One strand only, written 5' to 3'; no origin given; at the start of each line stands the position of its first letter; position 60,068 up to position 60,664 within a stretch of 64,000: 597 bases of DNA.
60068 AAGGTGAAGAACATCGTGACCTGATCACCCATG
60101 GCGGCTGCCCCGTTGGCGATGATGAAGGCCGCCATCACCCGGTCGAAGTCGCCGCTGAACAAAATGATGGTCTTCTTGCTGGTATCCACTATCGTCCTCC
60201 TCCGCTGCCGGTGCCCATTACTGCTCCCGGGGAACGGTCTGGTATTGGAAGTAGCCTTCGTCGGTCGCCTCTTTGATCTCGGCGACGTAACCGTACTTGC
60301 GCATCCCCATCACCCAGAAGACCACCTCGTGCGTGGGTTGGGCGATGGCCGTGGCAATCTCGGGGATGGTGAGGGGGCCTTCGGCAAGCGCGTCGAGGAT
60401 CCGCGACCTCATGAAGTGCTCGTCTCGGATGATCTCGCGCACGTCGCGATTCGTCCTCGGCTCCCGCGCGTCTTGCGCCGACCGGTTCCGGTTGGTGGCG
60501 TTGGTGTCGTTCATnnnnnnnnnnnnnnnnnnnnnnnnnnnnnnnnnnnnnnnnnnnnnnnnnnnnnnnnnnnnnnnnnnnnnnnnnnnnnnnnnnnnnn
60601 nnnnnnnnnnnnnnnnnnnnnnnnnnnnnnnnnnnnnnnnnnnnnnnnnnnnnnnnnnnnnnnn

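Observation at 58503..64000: Qmo/Hdr-like membrane-anchored flavoprotein cluster with embedded DsrE-like and wHTH genes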

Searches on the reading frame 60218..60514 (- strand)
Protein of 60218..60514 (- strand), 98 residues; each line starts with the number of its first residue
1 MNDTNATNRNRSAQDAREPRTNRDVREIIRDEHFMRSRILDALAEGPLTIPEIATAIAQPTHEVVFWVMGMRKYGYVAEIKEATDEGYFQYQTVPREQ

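Call 3: search_protein_families(library=pfam, proteins=[window:60218-60514:-], max_evalue=0.01)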
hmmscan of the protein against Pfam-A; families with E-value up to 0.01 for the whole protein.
window:60218-60514:- (98 aa): 2 families
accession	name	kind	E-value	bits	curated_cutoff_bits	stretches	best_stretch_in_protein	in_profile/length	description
PF21476.4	PF0610-like_N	-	0.0007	20.2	33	1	36-64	3-31/50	PF0610-like, N-terminal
PF01022.26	HTH_5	-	0.0042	17.4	22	1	36-56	4-24/47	Bacterial regulatory protein, arsR family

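Call 4: search_protein_families(library=ncbifam, proteins=[window:60218-60514:-], max_evalue=0.01)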
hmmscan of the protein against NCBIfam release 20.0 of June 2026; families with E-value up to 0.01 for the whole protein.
window:60218-60514:- (98 aa): 0 families

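Call 28: find_homologous_proteins(query=window:60218-60514:-, max_evalue=0.001)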
Query window:60218-60514:- (98 aa): 489 proteins with E <= 0.001 among 493 candidates; the best 120 are listed.
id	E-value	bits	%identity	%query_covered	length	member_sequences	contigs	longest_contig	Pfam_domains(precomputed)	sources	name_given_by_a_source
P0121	3.2e-56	205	96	100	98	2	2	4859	-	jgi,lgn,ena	-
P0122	1.1e-38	149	76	88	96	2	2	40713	-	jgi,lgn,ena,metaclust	metaclust:\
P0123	5.6e-36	140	82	79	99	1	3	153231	-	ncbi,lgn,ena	-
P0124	9.8e-36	140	76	89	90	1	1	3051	-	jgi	jgi:hypothetical protein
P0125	3.4e-35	138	76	85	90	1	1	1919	-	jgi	jgi:predicted Rossmann fold nucleotide-binding protein DprA/Smf involved in DNA uptake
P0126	7.4e-35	137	79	80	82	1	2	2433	-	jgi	jgi:hypothetical protein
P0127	8.4e-35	137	79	79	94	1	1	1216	-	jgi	jgi:hypothetical protein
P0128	9.7e-35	136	81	79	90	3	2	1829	-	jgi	jgi:predicted Rossmann fold nucleotide-binding protein DprA/Smf involved in DNA uptake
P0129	1.1e-34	136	79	80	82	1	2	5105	-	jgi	jgi:hypothetical protein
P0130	1.1e-34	136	79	80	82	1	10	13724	-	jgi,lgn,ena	-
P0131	1.4e-34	136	73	91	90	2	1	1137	-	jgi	jgi:hypothetical protein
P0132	1.5e-34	136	76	80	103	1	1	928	-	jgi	jgi:hypothetical protein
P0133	1.6e-34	136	68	98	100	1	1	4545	-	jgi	jgi:hypothetical protein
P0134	2.9e-34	135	82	78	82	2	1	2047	-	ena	-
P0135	3.6e-34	135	75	85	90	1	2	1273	-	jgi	jgi:predicted Rossmann fold nucleotide-binding protein DprA/Smf involved in DNA uptake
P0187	1.4e-31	126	75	81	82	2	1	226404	-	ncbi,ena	-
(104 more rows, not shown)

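Call 44: predict_structure(alignment_id=A2)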
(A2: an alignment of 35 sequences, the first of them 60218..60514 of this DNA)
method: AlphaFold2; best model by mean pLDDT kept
length: 98 residues; sequences in the alignment: 35
mean_pLDDT: 84.5   pTM: 0.70
mean pLDDT of the five models: 84.5, 83.6, 83.5, 83.3, 80.7
residues with pLDDT >= 90: 71; 70-90: 4; 50-70: 8; < 50: 15
segments of 3 or more residues with pLDDT < 50: 1-4, 6-8, 14-19
pLDDT, mean of each block of 10 residues (from residue 1): 48 48 87 96 97 97 97 96 94 86
secondary structure, 60 per line:
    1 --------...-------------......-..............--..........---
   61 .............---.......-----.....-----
elements in order: H25-30 H32-45 H50-57 H61-73 E77-83 E89-93

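Call 49: fold_search(model_id=the predicted structure, library=pdb)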
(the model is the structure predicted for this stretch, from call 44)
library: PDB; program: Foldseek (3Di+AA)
matches with E <= 10: 1779; with E <= 0.001: 1
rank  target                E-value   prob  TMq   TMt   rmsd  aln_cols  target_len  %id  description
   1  4a6d                  8.8e-04  1.00  0.53  0.16   3.4        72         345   15  Crystal structure of human N-acetylserotonin methyltransferase (ASMT) in complex with SAM (released 2012-11-07)
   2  5jls                  1.3e-03  1.00  0.53  0.40   7.2        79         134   15  Crystal Structure of Adhesin competence repressor (AdcR) from Streptococcus pyogenes (C-terminally His tagged) (released 2017-05-03)
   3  4gxo_B                1.6e-03  1.00  0.50  0.37   5.4        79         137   18  Crystal structure of Staphylococcus aureus protein SarZ mutant C13E (released 2012-09-26)
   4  1r23_A                2.0e-03  1.00  0.54  0.51   4.9        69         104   23  Crystal structure of the cyanobacterial metallothionein repressor SmtB in the Zn1-form (one Zn(II) per dimer) (released 2004-05-18)
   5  1smt_B                2.3e-03  1.00  0.53  0.52   6.8        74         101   22  SMTB REPRESSOR FROM SYNECHOCOCCUS PCC7942 (released 1997-12-03)
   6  4nb5_A                2.4e-03  1.00  0.52  0.36   7.4        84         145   18  Crystal Structure of a transcriptional regulator (released 2014-04-23)
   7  4nb5_D                2.4e-03  1.00  0.52  0.36   7.5        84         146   18  Crystal Structure of a transcriptional regulator (released 2014-04-23)
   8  4yif_B                2.8e-03  1.00  0.55  0.39   6.6        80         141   14  Crystal structure of Rv0880 (released 2015-06-10)
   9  4nb5_C                2.8e-03  1.00  0.52  0.36   7.5        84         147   18  Crystal Structure of a transcriptional regulator (released 2014-04-23)
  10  2kko_MODEL_1_A        3.1e-03  1.00  0.55  0.50   5.6        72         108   22  Solution NMR structure of the homodimeric winged helix-turn-helix DNA-binding domain (fragment 1-100) Mb0332 f (released 2009-08-11)
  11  1smt_A                3.1e-03  1.00  0.53  0.53   6.9        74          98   22  SMTB REPRESSOR FROM SYNECHOCOCCUS PCC7942 (released 1997-12-03)
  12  5yhx_N                3.3e-03  1.00  0.53  0.36   1.6        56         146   20  Structure of Lactococcus lactis ZitR, wild type (released 2017-12-06)
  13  5yhx_A                3.3e-03  1.00  0.52  0.37   3.3        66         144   20  Structure of Lactococcus lactis ZitR, wild type (released 2017-12-06)
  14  5yi1                  3.6e-03  1.00  0.57  0.43   6.8        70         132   16  Structure of Lactococcus lactis ZitR, C30AH42A mutant in apo form (released 2017-12-06)
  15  4kmf_A                3.8e-03  1.00  0.56  0.85   1.6        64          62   19  Crystal structure of Zalpha domain from Carassius auratus PKZ in complex with Z-DNA (released 2013-07-03)
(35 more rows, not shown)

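Call 61: find_encoding_contigs(protein=P0187, flank=8000, max_places=1)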
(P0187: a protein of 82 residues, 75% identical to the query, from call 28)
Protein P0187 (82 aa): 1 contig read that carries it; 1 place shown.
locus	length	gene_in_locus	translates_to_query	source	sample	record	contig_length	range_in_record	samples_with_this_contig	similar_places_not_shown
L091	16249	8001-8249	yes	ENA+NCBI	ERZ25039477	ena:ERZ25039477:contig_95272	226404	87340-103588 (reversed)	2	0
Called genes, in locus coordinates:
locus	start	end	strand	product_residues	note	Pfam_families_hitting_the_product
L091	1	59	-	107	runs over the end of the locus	PF17253:DUF5320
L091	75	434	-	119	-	PF02579:Nitro_FeMo-Co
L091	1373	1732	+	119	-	PF03551:PadR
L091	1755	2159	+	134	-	PF02579:Nitro_FeMo-Co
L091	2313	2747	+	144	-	PF01022:HTH_5, PF12840:HTH_20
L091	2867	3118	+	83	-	PF01206:TusA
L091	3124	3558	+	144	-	PF02662:FlpD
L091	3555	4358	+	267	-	PF00070:Pyr_redox (faint), PF07992:Pyr_redox_2 (faint), PF12831:FAD_oxidored (weak), PF13450:NAD_binding_8 (weak), PF14691:Fer4_20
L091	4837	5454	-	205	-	-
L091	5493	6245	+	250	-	-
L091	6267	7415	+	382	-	-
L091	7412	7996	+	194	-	PF12838:Fer4_7 (weak), PF25160:LdpA_Fe-S-bd (faint), PF00037:Fer4 (weak), PF12837:Fer4_6 (faint)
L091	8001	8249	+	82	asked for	-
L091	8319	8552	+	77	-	PF12837:Fer4_6 (faint), PF13183:Fer4_8, PF13187:Fer4_9 (faint), PF13534:Fer4_17 (weak)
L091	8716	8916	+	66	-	-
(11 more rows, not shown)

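Call 64: find_related_loci(query=A2, collection=metagenome_contigs, flank=10000)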
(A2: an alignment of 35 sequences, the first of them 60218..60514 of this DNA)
Query A2 (98 aa) in metagenome_contigs; peptide patterns used: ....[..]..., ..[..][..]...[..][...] (x = any residue, [..] = any of these).
600 stretches matched a pattern (row limit reached: there are more); 48 encode a relative of the query (tblastn E <= 1e-3); 48 distinct loci.
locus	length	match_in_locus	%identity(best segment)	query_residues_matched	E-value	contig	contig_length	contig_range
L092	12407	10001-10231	84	21-97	1e-44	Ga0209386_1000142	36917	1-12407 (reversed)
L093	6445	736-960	81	23-97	8e-40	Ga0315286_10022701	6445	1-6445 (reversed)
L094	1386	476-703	76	22-97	1e-39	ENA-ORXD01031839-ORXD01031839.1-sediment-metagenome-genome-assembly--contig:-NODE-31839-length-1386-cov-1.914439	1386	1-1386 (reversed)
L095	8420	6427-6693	62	1-98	7e-38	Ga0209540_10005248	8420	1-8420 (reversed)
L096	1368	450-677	72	23-98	3e-38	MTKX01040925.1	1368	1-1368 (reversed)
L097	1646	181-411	73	22-98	1e-37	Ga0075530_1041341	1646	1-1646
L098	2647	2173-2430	68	12-98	5e-37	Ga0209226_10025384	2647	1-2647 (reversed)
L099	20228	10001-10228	74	22-97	7e-37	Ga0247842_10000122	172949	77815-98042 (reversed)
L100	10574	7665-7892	71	23-98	6e-37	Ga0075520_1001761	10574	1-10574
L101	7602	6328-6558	71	21-97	1e-36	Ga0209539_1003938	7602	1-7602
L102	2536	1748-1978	71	22-98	2e-36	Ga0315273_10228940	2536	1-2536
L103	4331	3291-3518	71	22-97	4e-36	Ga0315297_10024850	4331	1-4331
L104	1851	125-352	68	22-97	6e-36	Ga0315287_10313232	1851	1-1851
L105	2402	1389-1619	71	22-98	5e-36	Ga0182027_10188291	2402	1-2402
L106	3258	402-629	70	23-98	6e-36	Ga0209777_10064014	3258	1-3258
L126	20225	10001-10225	59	23-97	5e-29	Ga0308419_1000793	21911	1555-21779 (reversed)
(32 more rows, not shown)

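Call 73: search_protein_families(library=pfam, proteins=[L126:10570-11544:+, L126:10191-10577:+], max_evalue=0.001)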
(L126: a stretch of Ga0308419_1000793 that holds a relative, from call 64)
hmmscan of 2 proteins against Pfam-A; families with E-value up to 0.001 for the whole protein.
L126:10570-11544:+ (324 aa): 1 family
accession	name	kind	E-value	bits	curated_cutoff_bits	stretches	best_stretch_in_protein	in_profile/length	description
PF02754.22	CCG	-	2.2e-12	47.3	20.6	1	216-300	1-85/85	Cysteine-rich domain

L126:10191-10577:+ (128 aa): 11 families
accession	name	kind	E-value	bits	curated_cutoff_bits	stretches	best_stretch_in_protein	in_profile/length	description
PF13534.11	Fer4_17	-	7.4e-12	46.1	22.2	2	32-51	41-60/61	4Fe-4S dicluster domain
PF13183.11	Fer4_8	-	5.9e-11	43.2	27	1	34-94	2-68/68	4Fe-4S dicluster domain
PF13187.11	Fer4_9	-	1.4e-10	41.5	27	1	35-50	35-50/52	4Fe-4S dicluster domain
PF12837.12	Fer4_6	-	5.1e-08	32.9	25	1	32-50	4-22/24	4Fe-4S binding domain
PF12838.12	Fer4_7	-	5.9e-08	33.5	27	1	37-94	2-52/52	4Fe-4S dicluster domain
PF13237.11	Fer4_10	-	2.6e-07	30.9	25.5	1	32-91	4-53/53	4Fe-4S dicluster domain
PF12797.12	Fer4_2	-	5.5e-07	29.6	24.5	1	32-48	5-21/22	4Fe-4S binding domain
PF00037.32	Fer4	-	9.9e-07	28.8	21.1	1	32-50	3-21/24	4Fe-4S binding domain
PF12800.12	Fer4_4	-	6.4e-06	26.5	24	0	35-50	2-17/17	4Fe-4S binding domain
PF13484.11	Fer4_16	-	5.6e-05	24.3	30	0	37-50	2-15/66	4Fe-4S double cluster binding domain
PF12798.12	Fer4_3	-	0.0009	20.3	27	0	37-50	1-14/15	4Fe-4S binding domain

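Call 91: search_protein_representatives(alignment_id=A2)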
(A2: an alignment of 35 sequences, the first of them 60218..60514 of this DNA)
Query: 35 sequences, 94 profile positions. Proteins with E-value up to 0.001 (for the whole library): 351; up to 1e-10: 100; up to 1e-30: 3. The best 150 are listed.
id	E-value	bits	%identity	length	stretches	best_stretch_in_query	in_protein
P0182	3.4e-40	151.9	-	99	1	6-93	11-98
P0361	2.5e-34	133.1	-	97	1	9-92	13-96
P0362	3.3e-31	123.1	-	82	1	14-92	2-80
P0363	1.5e-30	121.0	-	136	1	12-91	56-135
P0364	4.1e-29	116.4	-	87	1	15-91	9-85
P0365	3.3e-28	113.5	-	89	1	30-87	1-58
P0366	8.5e-27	109.0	-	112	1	14-83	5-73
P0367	3.1e-26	107.2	-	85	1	14-88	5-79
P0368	1.1e-25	105.4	-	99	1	18-93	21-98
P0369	3.7e-25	103.7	-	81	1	14-93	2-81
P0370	1.6e-24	101.7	-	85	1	15-89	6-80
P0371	1.8e-24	101.6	-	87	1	16-92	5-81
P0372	2.3e-24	101.2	-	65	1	30-92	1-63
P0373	5.8e-24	99.9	-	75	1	17-91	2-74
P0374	6.4e-24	99.8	-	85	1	14-93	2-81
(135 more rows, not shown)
